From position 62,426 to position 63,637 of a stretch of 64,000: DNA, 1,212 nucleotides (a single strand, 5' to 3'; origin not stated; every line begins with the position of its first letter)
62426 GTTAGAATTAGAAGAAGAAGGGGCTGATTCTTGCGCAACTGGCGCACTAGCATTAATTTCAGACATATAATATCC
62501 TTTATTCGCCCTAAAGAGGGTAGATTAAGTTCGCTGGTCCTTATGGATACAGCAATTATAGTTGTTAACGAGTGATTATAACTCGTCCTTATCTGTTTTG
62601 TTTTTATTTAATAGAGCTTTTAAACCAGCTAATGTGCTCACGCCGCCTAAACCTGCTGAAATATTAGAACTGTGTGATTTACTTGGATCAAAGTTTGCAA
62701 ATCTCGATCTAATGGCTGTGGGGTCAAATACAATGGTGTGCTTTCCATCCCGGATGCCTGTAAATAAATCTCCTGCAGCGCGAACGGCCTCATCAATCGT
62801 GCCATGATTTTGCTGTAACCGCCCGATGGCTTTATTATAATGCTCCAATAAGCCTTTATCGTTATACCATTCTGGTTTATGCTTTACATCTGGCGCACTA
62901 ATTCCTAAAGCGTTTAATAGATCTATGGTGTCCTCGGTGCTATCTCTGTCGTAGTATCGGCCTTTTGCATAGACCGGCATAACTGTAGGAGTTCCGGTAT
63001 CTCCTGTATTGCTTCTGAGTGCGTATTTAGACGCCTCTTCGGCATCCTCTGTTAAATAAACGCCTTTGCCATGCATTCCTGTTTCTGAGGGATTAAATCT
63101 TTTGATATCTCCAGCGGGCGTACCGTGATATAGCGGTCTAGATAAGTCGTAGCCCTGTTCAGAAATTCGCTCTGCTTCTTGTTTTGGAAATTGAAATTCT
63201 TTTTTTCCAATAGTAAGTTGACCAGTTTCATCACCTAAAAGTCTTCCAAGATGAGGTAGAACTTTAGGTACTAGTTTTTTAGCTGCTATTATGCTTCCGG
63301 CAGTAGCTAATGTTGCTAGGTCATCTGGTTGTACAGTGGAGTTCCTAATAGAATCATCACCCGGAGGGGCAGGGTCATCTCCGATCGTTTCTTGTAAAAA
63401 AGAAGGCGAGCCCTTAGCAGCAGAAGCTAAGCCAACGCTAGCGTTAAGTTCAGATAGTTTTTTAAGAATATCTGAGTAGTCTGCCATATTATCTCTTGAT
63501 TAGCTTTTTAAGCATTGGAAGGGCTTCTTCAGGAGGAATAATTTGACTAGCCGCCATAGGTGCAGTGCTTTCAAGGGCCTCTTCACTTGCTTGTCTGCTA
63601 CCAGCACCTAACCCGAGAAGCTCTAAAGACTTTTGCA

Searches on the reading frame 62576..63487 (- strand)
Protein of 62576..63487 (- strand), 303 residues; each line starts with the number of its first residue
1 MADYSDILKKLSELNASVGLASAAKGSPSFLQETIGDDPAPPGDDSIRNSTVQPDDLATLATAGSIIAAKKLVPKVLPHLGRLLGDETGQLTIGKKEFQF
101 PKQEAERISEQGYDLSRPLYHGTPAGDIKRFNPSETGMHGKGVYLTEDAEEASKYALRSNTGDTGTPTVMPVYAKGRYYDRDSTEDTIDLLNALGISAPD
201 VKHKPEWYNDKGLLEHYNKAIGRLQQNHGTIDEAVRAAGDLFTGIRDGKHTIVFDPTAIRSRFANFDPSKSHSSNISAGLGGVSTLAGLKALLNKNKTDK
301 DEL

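Call 17: find_encoding_contigs(protein=window:62576-63487:-, flank=10000, max_places=4)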
Protein window:62576-63487:- (303 aa): 4 contigs read that carry it; 1 place shown.
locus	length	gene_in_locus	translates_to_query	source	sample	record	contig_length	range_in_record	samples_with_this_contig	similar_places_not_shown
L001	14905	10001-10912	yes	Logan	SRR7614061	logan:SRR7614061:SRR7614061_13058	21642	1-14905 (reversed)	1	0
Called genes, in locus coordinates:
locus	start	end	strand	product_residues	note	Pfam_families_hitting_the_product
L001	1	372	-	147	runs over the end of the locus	PF08291:Peptidase_M15_3 (weak)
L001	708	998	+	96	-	-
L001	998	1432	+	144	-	-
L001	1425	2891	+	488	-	PF03237:Terminase_6N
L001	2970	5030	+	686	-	PF16510:P22_portal (weak), PF23899:SU10_portal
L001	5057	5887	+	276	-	-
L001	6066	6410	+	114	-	-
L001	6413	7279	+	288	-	-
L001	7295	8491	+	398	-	PF18454:Mtd_N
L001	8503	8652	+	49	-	-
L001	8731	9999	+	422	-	-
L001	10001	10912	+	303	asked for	PF18760:ART-PolyVal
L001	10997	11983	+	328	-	-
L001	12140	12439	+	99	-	-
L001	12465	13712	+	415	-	-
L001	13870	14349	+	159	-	-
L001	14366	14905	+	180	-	?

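Call 21: find_homologous_proteins(query=L001:1425-2891:+, max_evalue=1e-10)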
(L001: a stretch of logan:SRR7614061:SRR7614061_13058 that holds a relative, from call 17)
Query L001:1425-2891:+ (488 aa): 1366 proteins with E <= 1e-10 among 8000 candidates; the best 120 are listed.
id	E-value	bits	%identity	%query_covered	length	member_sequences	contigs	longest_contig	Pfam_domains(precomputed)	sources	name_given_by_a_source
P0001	0.0e+0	1113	100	100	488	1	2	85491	PF03237.22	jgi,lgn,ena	-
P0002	9.7e-286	966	84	100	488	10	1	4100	PF03237.22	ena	-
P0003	1.3e-281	952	83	100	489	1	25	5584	PF03237.22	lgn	-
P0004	3.1e-244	829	71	100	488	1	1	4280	PF03237.22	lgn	-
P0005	5.6e-235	799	68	100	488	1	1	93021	PF03237.22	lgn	-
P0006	1.6e-228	777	69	99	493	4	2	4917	PF03237.22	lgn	-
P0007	2.1e-226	770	67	100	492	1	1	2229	PF03237.22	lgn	-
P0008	8.7e-224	762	67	100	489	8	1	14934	PF03237.22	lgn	-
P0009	1.1e-220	751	67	99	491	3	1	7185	PF03237.22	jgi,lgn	jgi:hypothetical protein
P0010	7.1e-209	712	63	100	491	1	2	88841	PF03237.22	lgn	-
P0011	2.7e-208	711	64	99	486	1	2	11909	PF03237.22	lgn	-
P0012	5.7e-205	700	62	100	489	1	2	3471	PF03237.22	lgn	-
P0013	1.2e-202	692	61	99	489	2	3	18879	PF03237.22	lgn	-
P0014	5.5e-202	690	62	99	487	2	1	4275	PF03237.22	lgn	-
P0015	3.4e-201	687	62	99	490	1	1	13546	PF03237.22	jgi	-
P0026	1.5e-194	665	59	98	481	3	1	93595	PF03237.22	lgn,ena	-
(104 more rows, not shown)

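Call 22: find_encoding_contigs(protein=P0001, flank=10000, max_places=3)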
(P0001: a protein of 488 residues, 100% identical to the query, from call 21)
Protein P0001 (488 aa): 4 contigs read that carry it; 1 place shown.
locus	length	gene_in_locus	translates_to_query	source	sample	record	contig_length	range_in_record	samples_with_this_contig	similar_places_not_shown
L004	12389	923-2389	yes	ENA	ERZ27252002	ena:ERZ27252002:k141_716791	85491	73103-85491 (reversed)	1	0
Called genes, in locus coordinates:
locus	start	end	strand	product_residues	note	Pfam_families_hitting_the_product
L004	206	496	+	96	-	-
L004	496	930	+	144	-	-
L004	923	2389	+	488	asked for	PF03237:Terminase_6N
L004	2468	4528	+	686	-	PF16510:P22_portal (weak), PF23899:SU10_portal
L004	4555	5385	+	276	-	-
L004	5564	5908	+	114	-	-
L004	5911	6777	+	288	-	-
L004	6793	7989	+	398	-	PF18454:Mtd_N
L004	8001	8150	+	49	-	-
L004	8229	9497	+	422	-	-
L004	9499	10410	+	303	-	PF18760:ART-PolyVal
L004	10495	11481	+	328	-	-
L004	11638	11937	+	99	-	-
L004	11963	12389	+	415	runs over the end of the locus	-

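Call 23: find_related_loci(query=L001:1-372:-, collection=viral_contigs, flank=10000)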
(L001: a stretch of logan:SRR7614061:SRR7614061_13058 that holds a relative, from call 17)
Query L001:1-372:- (124 aa) in viral_contigs; peptide patterns used: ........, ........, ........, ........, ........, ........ (x = any residue, [..] = any of these).
8 stretches matched a pattern, but none encodes a relative of the query by tblastn (E <= 1e-3).

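Call 24: find_related_loci(query=L001:1-372:-, collection=metagenome_contigs, flank=10000)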
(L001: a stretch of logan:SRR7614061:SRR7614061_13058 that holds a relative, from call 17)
Query L001:1-372:- (124 aa) in metagenome_contigs; peptide patterns used: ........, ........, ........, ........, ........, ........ (x = any residue, [..] = any of these).
129 stretches matched a pattern, but none encodes a relative of the query by tblastn (E <= 1e-3).

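Call 25: find_homologous_proteins(query=L001:1-372:-, max_evalue=0.00001)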
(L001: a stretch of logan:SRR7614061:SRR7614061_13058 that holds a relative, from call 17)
Query L001:1-372:- (124 aa): 9 proteins with E <= 0.00001 among 29 candidates.
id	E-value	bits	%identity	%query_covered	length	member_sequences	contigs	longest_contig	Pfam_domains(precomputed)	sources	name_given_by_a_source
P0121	1.8e-79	282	100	100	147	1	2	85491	PF08291.17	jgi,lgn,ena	-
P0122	4.2e-47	177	63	100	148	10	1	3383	PF08291.17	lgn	-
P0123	1.5e-29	120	47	99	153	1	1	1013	PF08291.17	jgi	jgi:hypothetical protein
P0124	2.2e-28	116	46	99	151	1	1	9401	-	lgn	-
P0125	4.2e-28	116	45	99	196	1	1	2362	-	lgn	-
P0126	8.5e-26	108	47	99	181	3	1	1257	-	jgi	jgi:hypothetical protein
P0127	1.1e-24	105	47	95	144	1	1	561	PF08291.17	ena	-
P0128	2.1e-23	100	44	96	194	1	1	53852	-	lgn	-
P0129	4.7e-22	96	41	99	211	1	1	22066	-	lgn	-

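Call 26: find_encoding_contigs(protein=P0121, flank=10000, max_places=4)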
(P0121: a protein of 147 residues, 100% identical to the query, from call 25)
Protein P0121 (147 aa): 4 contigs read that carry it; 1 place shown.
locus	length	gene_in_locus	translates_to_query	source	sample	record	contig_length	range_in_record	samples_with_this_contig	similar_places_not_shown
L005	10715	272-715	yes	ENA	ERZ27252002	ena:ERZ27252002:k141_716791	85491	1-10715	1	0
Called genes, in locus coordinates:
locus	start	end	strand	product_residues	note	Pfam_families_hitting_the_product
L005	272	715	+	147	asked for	PF08291:Peptidase_M15_3 (weak)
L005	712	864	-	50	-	-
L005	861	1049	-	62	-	-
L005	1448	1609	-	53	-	-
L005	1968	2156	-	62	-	-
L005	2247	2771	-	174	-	-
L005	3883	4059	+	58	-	-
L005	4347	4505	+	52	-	-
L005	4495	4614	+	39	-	-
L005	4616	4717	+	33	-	-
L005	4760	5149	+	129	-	PF23780:S-AdoMet_lyase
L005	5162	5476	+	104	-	-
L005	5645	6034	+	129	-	PF23780:S-AdoMet_lyase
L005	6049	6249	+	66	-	-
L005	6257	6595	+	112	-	-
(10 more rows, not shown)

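Call 41: find_encoding_contigs(protein=P0005, flank=10000, max_places=1)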
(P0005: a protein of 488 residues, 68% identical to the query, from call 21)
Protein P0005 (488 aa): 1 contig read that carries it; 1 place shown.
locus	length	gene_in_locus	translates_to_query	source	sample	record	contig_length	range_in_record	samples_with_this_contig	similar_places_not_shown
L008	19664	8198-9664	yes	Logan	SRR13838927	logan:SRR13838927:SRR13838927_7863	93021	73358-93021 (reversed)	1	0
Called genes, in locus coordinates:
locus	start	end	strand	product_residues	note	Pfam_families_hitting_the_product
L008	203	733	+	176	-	-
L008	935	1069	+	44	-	-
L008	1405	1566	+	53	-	-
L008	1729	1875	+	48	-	-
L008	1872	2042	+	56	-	-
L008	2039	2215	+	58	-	-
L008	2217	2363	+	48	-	-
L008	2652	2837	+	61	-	-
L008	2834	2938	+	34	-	-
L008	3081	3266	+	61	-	-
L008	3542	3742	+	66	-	-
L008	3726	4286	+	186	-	-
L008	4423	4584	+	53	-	-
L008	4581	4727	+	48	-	-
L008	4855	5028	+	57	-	-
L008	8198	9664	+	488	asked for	PF03237:Terminase_6N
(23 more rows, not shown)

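Call 42: find_encoding_contigs(protein=P0010, flank=10000, max_places=1)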
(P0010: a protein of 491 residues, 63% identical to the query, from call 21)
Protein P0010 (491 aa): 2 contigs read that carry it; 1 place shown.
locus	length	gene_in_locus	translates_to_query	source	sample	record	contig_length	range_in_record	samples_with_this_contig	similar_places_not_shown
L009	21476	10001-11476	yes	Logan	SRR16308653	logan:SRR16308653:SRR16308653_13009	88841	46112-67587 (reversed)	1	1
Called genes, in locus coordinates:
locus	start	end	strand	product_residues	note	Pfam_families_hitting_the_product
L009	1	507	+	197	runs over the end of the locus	-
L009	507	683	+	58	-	-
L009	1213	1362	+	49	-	-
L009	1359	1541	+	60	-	-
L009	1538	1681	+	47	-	-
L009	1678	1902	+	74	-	-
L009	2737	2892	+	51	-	-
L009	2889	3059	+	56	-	-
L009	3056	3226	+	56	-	-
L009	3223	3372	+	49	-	-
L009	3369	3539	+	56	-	-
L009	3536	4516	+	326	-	PF01068:DNA_ligase_A_M, PF01331:mRNA_cap_enzyme (faint), PF09414:RNA_ligase, PF04679:DNA_ligase_A_C (faint)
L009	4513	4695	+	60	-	-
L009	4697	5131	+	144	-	PF00692:dUTPase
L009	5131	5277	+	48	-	-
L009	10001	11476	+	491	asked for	PF03237:Terminase_6N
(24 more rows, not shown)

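Call 43: find_encoding_contigs(protein=P0026, flank=10000, max_places=1)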
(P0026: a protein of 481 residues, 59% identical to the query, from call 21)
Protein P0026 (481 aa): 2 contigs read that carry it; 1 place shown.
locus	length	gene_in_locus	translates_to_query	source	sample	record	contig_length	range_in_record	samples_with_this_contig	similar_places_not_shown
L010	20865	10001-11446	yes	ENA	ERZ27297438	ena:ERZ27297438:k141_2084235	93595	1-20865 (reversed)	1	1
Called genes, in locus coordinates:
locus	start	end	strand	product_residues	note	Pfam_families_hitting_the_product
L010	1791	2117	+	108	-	PF18066:Phage_ABA_S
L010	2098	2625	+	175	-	-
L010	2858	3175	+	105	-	-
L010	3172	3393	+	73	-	-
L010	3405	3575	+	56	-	-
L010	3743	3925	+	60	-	-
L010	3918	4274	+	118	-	PF00472:RF-1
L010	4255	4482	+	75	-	-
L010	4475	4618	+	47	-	-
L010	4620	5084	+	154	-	PF01661:Macro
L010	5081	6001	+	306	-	-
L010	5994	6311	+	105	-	-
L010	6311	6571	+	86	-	-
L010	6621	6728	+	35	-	-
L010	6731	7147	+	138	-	-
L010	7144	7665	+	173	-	-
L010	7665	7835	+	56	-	-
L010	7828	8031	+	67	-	-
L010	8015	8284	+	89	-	-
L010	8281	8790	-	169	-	-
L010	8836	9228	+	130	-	PF02945:Endonuclease_7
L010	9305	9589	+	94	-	-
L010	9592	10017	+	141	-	-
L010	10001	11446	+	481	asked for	PF03237:Terminase_6N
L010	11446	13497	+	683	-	PF16510:P22_portal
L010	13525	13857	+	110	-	-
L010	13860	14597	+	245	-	PF13365:Trypsin_2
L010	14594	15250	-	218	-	-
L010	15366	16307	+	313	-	-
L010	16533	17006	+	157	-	-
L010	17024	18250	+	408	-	-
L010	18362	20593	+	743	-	-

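Call 61: search_dna_similar(query=P0001, collection=phages, mode=protein, max_rows=20)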
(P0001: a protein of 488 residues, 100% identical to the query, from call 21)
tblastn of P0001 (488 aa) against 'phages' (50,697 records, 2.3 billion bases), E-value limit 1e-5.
Records with a match: 347; places in all: 347; records where one place covers at least 80% of the query: 308.
Best place of each record, by identity: <60% 347.
By first word of the organism name: Vibrio 297; Proteus 10; Rhizobium 10; Pelagibacter 9; Klebsiella 6; Providencia 4; Escherichia 4; Salmonella 2; Mycobacterium 2; Proteobacteria 1; and 2 more.
By host as written in the record: - 282; Vibrio crassostreae 8; Proteus mirabilis 5; Candidatus Pelagibacter sp. HTCC1062 3; Candidatus Pelagibacter ubique HTCC1062 3; Providencia stuartii 2; Providencia sp. 2; Vibrio parahaemolyticus 2; and 34 more.
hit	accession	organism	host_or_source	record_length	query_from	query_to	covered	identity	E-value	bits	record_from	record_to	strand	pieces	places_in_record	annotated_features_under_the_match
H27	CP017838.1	Proteobacteria phage MWH-Nonnen-W8red 1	Silvanigrella aquatica Nonnen-W8red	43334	17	452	89%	28.6%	2e-33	140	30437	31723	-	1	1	record has no annotation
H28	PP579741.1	Enterobacter phage KKP_3711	Enterobacter sp. KKP_3684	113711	33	438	83%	24.9%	3e-7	59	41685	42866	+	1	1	terminase large subunit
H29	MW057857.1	Providencia phage PSTCR5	Providencia stuartii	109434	33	436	83%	24.7%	2e-9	67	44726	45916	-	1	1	terminase large subunit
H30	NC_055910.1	Providencia phage PSTCR5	Providencia stuartii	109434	33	436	83%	24.7%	2e-9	67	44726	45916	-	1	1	terminase large subunit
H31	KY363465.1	Providencia phage vB_PreS_PR1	Providencia sp.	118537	33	436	83%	24.7%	2e-9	67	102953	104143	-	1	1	terminase large subunit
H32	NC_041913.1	Providencia phage vB_PreS_PR1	Providencia sp.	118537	33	436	83%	24.7%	2e-9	67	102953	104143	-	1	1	terminase large subunit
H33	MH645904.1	Vibrio phage vB_VpS_PG07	Vibrio parahaemolyticus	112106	33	437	83%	24.4%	7e-10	68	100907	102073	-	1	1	terminase large subunit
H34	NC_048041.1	Vibrio phage vB_VpS_PG07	Vibrio parahaemolyticus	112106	33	437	83%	24.4%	7e-10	68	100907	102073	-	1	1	terminase large subunit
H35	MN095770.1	Serratia phage Slocum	Serratia marcescens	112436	33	442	84%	23.9%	9e-10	67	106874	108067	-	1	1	terminase large subunit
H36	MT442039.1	Vibrio phage vB_ValS_X1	Vibrio alginolyticus NBRC 15630 = ATCC ...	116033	33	437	83%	24.2%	8e-10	67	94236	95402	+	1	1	terminase large subunit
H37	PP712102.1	Vibrio phage VB_Vhy_SJ1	Vibrio hyugaensis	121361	33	437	83%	24.2%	8e-10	67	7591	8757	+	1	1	record has no annotation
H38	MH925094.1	Vibrio phage VspSw_1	Vibrio sp.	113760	33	437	83%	24.0%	5e-9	65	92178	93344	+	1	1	terminase large subunit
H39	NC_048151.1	Vibrio phage VspSw_1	Vibrio sp.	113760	33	437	83%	24.0%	5e-9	65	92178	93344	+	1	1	terminase large subunit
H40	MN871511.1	Vibrio phage vspsw1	Vibrio.sp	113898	33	437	83%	24.0%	5e-9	65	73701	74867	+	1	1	record has no annotation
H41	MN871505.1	Vibrio phage ValDsh2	V.alginolyticus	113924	33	437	83%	24.0%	5e-9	65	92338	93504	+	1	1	record has no annotation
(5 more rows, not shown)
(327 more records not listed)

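Call 62: search_dna_similar(query=L004:2468-4528:+, collection=phages, mode=protein, max_rows=20)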
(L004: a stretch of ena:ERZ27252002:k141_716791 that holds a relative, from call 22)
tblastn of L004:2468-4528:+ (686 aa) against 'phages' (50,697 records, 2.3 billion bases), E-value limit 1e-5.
Records with a match: 4; places in all: 4; records where one place covers at least 80% of the query: 1.
Best place of each record, by identity: <60% 4.
By first word of the organism name: Microbacterium 2; Proteobacteria 1; Caudoviricetes 1.
By host as written in the record: Microbacterium paraoxydans NRRL B-14843 2; Silvanigrella aquatica Nonnen-W8red 1; - 1.
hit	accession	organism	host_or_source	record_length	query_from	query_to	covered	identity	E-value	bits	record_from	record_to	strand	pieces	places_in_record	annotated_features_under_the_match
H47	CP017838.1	Proteobacteria phage MWH-Nonnen-W8red 1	Silvanigrella aquatica Nonnen-W8red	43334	19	599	85%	30.4%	2e-84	297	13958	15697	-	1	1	record has no annotation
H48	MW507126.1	Microbacterium phage Shocker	Microbacterium paraoxydans NRRL B-14843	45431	87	596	74%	21.7%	2e-13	81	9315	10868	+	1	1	20: portal protein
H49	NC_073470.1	Microbacterium phage Shocker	Microbacterium paraoxydans NRRL B-14843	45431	87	596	74%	21.7%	2e-13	81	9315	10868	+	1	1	20: portal protein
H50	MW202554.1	Caudoviricetes sp.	Manatee Spring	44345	231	596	53%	19.4%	7e-9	66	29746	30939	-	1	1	portal protein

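Call 66: find_related_loci(query=A1, collection=viral_contigs, flank=10000)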
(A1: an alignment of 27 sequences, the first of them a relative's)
Query A1 (488 aa) in viral_contigs; peptide patterns used: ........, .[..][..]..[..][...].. (x = any residue, [..] = any of these).
175 stretches matched a pattern; 168 encode a relative of the query (tblastn E <= 1e-3); the best 80 are kept; 80 distinct loci.
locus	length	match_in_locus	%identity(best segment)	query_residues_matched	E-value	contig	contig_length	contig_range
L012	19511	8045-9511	67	1-488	0e+0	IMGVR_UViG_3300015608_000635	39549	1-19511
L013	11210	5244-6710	67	1-488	0e+0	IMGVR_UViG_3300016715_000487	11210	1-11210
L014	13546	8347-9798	62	6-488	0e+0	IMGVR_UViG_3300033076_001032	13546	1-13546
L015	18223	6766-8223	61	1-488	0e+0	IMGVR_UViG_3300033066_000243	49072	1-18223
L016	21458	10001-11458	62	1-488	0e+0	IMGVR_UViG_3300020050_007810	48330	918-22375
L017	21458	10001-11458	62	1-488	0e+0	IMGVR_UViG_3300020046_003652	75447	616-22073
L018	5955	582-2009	57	9-487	0e+0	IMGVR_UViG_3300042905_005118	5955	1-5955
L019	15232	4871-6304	57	9-482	0e+0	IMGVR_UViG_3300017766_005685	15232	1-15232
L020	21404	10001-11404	56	10-475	0e+0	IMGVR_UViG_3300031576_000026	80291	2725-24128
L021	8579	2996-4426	54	10-487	0e+0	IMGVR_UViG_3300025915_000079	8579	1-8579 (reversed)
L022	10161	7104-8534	54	10-487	0e+0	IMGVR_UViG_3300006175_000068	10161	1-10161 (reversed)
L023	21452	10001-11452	55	4-488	0e+0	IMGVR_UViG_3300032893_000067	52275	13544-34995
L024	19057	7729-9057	58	9-449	0e+0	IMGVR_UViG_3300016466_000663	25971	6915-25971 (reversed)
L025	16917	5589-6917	58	9-449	2e-180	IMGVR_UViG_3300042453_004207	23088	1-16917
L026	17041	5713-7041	58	9-449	1e-180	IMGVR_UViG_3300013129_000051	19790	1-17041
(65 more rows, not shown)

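Call 110: find_related_loci(query=A1, collection=genome_contigs, flank=10000)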
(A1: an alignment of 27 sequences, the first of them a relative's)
Query A1 (488 aa) in genome_contigs; peptide patterns used: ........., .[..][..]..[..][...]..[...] (x = any residue, [..] = any of these).
49 stretches matched a pattern; 7 encode a relative of the query (tblastn E <= 1e-3); 7 distinct loci.
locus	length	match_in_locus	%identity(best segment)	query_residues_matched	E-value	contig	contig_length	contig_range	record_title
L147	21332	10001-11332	46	9-450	7e-138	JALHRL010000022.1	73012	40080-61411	MAG: Bacteroidia bacterium isolate maxbin.150 c_000000002068, whole genome shotgun sequence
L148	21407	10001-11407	45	13-471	7e-130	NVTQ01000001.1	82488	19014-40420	MAG: Proteobacteria bacterium isolate NORP111 Contig_source1383C_810, whole genome shotgun sequence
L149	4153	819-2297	42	1-487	1e-131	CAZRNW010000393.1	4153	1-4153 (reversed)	MAG TPA_asm: uncultured Flavobacteriaceae bacterium isolate SRP237561_co1_235 genome assembly, contig: NODE_49001_length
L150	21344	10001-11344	40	13-451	5e-122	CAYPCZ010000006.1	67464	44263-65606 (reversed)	MAG TPA_asm: uncultured Flavobacterium sp. isolate SRP220891_co3_126 genome assembly, contig: NODE_278_length_67464_cov_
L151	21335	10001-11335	42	13-449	2e-119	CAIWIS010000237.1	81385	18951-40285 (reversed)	MAG: uncultured Bacteroidales bacterium isolate Erken-D9_bin-0863 genome assembly, contig: bin-0863:237/926, whole genom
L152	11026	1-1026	48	109-451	9e-110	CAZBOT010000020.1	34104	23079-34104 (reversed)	MAG TPA_asm: uncultured Candidatus Saccharibacteria bacterium isolate SRP329715_co1_191 genome assembly, contig: NODE_17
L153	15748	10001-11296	37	10-450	6e-105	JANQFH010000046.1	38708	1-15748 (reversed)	MAG: Oligoflexia bacterium isolate PL23a_bin.77 k99_707756, whole genome shotgun sequence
